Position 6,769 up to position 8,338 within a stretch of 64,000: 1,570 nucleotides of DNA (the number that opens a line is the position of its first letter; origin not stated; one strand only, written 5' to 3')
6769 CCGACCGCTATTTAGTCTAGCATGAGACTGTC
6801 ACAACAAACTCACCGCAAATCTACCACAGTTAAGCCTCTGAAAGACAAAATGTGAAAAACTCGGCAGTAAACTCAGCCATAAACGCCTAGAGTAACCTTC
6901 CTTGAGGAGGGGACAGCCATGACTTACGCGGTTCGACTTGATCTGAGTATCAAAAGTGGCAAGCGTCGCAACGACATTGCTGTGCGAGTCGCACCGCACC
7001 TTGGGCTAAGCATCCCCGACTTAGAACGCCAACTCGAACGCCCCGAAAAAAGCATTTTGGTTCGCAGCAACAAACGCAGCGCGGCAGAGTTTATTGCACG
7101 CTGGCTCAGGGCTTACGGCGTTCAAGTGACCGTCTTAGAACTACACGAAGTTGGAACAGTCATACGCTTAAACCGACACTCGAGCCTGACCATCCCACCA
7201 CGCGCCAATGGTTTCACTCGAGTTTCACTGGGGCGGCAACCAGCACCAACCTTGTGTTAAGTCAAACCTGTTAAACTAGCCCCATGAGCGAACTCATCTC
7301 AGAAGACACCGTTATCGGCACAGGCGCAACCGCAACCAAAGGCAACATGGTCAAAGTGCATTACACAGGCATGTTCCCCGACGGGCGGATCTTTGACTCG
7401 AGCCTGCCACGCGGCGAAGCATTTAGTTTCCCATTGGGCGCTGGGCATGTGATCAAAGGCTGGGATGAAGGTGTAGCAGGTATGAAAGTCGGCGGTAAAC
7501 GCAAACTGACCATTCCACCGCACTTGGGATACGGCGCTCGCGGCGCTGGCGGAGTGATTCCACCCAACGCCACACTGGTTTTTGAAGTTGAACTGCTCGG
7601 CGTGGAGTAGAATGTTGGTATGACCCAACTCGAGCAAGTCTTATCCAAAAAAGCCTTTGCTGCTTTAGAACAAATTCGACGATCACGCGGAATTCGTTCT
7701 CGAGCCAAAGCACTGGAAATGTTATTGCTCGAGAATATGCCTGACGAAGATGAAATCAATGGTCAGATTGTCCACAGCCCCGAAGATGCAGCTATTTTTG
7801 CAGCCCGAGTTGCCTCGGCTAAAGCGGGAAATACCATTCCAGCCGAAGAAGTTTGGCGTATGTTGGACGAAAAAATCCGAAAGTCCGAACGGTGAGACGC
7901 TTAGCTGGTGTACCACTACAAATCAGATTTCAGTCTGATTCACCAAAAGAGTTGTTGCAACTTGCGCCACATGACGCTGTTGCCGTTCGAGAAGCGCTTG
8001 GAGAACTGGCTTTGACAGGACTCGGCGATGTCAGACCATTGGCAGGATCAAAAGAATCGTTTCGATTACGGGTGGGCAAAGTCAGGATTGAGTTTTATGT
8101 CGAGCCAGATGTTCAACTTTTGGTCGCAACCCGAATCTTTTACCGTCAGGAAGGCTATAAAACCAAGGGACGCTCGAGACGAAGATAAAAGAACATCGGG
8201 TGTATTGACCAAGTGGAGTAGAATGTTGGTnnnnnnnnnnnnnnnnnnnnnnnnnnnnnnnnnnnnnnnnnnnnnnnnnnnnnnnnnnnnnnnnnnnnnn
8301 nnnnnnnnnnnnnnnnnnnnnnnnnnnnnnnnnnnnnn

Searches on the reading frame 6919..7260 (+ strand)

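Call 4: search_protein_families(library=pfam, proteins=[window:6919-7260:+], max_evalue=1)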
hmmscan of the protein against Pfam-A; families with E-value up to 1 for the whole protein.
window:6919-7260:+ (113 aa): 2 families
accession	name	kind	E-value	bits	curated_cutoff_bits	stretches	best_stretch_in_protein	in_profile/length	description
PF25583.1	WCX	-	0.05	14.4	23.9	1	20-74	5-60/76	WCX domain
PF01206.22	TusA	-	0.17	12.2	28.6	1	42-77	26-61/70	Sulfurtransferase TusA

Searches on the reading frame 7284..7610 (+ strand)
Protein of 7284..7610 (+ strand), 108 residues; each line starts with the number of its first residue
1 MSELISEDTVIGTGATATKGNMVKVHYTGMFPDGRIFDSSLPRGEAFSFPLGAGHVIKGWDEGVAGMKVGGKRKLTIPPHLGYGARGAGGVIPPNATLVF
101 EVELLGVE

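Call 4: search_protein_families(library=pfam, proteins=[window:7284-7610:+], max_evalue=1)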
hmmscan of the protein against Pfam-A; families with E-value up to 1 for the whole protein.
window:7284-7610:+ (108 aa): 1 family
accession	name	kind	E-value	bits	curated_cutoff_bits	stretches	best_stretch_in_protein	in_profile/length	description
PF00254.34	FKBP_C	-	5.8e-38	129.6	21.1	1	16-105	4-94/94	FKBP-type peptidyl-prolyl cis-trans isomerase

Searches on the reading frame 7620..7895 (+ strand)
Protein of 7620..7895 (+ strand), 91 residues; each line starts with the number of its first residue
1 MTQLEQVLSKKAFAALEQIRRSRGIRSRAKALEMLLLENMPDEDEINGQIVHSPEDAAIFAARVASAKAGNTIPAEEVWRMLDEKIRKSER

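Call 4: search_protein_families(library=pfam, proteins=[window:7620-7895:+], max_evalue=1)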
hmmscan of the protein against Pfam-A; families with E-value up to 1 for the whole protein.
window:7620-7895:+ (91 aa): 1 family
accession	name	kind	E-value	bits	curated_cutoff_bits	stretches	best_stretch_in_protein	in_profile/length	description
PF18596.6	Sld7_C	-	0.068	13.7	23.2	1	3-82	3-69/77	Sld7 C-terminal domain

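Call 11: search_protein_families(library=ncbifam, proteins=[window:7620-7895:+], max_evalue=1)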
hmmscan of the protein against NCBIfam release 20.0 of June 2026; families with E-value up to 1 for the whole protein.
window:7620-7895:+ (91 aa): 1 family
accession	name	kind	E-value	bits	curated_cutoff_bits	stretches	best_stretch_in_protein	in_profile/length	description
NF048017.1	antitoxin_RelB_like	equivalog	0.058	13.6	50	1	55-83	37-67/70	type II toxin-antitoxin system RelB family antitoxin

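Call 14: list_cluster_members(proteins=[P0001, window:7620-7895:+, window:8231-8479:+, window:7284-7610:+, window:9060-10298:+])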
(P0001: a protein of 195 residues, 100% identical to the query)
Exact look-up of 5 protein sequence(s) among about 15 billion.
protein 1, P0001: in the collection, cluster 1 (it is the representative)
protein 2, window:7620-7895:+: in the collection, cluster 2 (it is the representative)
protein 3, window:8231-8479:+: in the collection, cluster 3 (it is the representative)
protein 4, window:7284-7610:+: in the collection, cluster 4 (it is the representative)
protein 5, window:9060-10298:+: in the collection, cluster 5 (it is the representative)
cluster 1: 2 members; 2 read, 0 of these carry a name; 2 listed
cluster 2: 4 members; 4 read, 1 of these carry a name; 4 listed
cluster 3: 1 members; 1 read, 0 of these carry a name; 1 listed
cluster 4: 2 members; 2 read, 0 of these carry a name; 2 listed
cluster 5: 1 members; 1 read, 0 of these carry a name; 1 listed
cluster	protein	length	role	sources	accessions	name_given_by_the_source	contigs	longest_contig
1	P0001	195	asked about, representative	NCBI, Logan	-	-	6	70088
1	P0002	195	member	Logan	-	-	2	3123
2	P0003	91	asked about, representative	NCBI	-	-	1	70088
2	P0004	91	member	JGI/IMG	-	hypothetical protein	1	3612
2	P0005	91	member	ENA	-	-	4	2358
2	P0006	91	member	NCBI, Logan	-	-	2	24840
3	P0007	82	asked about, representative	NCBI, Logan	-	-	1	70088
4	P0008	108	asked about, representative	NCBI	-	-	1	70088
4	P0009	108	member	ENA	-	-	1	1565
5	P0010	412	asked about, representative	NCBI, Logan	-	-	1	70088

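Call 16: find_encoding_contigs(protein=window:7620-7895:+, flank=10000, max_places=10)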
Protein window:7620-7895:+ (91 aa): no gene with exactly this product is on record in the collection.

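Call 71: search_protein_families(library=padloc, proteins=[window:7620-7895:+], max_evalue=0.1)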
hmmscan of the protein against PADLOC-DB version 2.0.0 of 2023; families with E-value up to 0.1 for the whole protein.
window:7620-7895:+ (91 aa): 0 families

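Call 72: search_protein_families(library=phrogs, proteins=[window:7620-7895:+], max_evalue=0.1)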
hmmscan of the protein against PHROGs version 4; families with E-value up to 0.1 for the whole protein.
window:7620-7895:+ (91 aa): 1 family
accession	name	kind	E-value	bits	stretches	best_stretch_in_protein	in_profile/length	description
phrog_8424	-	unknown function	0.08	13.5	1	4-72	117-184/392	-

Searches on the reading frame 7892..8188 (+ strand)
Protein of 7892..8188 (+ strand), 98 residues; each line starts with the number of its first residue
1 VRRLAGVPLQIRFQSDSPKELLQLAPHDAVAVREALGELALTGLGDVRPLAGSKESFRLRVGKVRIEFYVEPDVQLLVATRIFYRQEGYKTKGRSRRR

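Call 4: search_protein_families(library=pfam, proteins=[window:7892-8188:+], max_evalue=1)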
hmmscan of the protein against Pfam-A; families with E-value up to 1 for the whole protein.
window:7892-8188:+ (98 aa): 0 families

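Call 9: search_solved_structures(query=window:7892-8188:+, max_evalue=10, show_alignments=2)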
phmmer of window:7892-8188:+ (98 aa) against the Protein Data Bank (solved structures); distinct sequences matched with E-value up to 10: 5.
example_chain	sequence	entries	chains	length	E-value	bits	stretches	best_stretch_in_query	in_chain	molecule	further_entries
3g5o_B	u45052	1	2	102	0.034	17.6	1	7-90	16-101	Uncharacterized protein Rv2866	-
3ehf_A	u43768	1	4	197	0.97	12.9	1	11-71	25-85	Sensor kinase (YocF protein)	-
3gie_A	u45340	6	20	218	1.1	12.7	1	11-71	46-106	Sensor histidine kinase desK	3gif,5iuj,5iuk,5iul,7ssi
3gig_A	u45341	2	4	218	1.1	12.7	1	11-71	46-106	Sensor histidine kinase desK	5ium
7ssj_A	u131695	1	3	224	1.2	12.7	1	11-71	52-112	Sensor histidine kinase DesK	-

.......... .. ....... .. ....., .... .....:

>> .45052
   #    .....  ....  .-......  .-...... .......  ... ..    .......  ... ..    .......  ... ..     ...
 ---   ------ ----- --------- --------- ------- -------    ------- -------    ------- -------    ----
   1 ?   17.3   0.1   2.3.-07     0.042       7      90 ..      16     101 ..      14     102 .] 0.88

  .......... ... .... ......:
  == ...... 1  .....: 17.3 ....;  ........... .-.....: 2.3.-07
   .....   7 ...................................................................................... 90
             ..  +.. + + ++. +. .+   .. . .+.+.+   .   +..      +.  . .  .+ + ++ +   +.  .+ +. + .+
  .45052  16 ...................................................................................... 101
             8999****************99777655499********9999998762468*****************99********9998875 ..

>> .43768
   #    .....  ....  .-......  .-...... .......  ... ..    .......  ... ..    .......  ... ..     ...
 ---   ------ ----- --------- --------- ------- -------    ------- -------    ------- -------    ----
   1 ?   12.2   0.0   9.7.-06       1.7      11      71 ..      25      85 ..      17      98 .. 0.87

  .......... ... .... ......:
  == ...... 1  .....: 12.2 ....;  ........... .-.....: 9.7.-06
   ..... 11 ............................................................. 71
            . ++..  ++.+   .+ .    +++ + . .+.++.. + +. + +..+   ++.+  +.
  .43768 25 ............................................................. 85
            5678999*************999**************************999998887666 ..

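Call 11: search_protein_families(library=ncbifam, proteins=[window:7892-8188:+], max_evalue=1)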
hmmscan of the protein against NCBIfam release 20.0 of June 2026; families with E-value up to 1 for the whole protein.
window:7892-8188:+ (98 aa): 0 families

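Call 46: search_solved_structures(query=A4, max_evalue=1, show_alignments=1)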
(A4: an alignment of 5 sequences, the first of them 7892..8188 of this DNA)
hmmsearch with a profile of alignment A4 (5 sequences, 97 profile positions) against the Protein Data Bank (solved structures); distinct sequences matched with E-value up to 1: 2.
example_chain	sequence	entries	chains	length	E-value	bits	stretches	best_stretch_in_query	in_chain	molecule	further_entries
3g5o_B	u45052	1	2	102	0.0059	20.1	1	7-90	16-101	Uncharacterized protein Rv2866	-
3bpq_B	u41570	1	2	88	0.48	14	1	45-89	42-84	Toxin RelE3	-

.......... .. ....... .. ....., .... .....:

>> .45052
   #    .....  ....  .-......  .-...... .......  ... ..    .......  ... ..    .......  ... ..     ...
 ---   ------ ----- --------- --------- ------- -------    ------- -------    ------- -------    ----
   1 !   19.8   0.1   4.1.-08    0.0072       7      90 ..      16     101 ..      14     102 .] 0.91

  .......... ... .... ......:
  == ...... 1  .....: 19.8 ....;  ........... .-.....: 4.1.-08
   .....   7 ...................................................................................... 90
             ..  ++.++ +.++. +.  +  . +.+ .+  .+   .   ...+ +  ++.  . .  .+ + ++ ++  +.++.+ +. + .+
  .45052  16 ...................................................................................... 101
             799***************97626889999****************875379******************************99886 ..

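Call 47: search_protein_families(library=pfam, alignment_id=A4, max_evalue=1)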
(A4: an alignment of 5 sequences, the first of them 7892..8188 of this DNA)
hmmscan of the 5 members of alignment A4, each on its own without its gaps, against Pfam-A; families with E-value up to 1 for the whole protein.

A. member 1, window:7892-8188:+ (98 aa): 0 families

B. families by the number of members that match (of 5 scanned): 3 families
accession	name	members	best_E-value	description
PF05016.21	ParE_toxin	2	0.006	ParE toxin of type II toxin-antitoxin system, parDE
PF03658.20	Ub-RnfH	2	0.029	RnfH family Ubiquitin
PF09909.14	DUF2138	2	0.029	Uncharacterized protein conserved in bacteria (DUF2138)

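Call 53: predict_structure(protein=window:7892-8188:+)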
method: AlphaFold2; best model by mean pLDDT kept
length: 98 residues; sequences in the alignment: 1
mean_pLDDT: 53.3   pTM: 0.39
mean pLDDT of the five models: 53.3, 48.1, 41.7, 40.9, 38.0
residues with pLDDT >= 90: 0; 70-90: 2; 50-70: 58; < 50: 38
segments of 3 or more residues with pLDDT < 50: 1-15, 17-26, 74-76, 86-90, 92-96
pLDDT, mean of each block of 10 residues (from residue 1): 40 41 49 57 62 66 64 54 49 48
secondary structure, 60 per line:
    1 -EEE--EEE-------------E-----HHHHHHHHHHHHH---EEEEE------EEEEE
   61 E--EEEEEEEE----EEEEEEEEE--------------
elements in order: E2-4 E7-9 H29-41 E45-49 E56-61 E64-71 E76-84

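Call 71: search_protein_families(library=padloc, proteins=[window:7892-8188:+], max_evalue=0.1)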
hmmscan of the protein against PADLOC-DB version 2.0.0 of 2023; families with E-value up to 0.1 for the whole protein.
window:7892-8188:+ (98 aa): 0 families

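Call 72: search_protein_families(library=phrogs, proteins=[window:7892-8188:+], max_evalue=0.1)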
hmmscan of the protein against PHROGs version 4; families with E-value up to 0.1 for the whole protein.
window:7892-8188:+ (98 aa): 1 family
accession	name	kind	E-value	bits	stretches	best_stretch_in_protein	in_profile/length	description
phrog_1213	-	moron, auxiliary metabolic gene and host takeover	2e-05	26.1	1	10-90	4-88/88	RelE-like toxin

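Call 93: list_cluster_members(proteins=[window:7892-8185:+, window:7853-8185:+, window:7892-8185:+])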
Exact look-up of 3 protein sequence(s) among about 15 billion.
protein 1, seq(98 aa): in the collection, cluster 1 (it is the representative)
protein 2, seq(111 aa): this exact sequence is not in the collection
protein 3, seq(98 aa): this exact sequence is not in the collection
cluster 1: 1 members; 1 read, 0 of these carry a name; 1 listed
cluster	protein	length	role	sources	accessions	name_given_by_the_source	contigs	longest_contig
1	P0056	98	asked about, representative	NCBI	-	-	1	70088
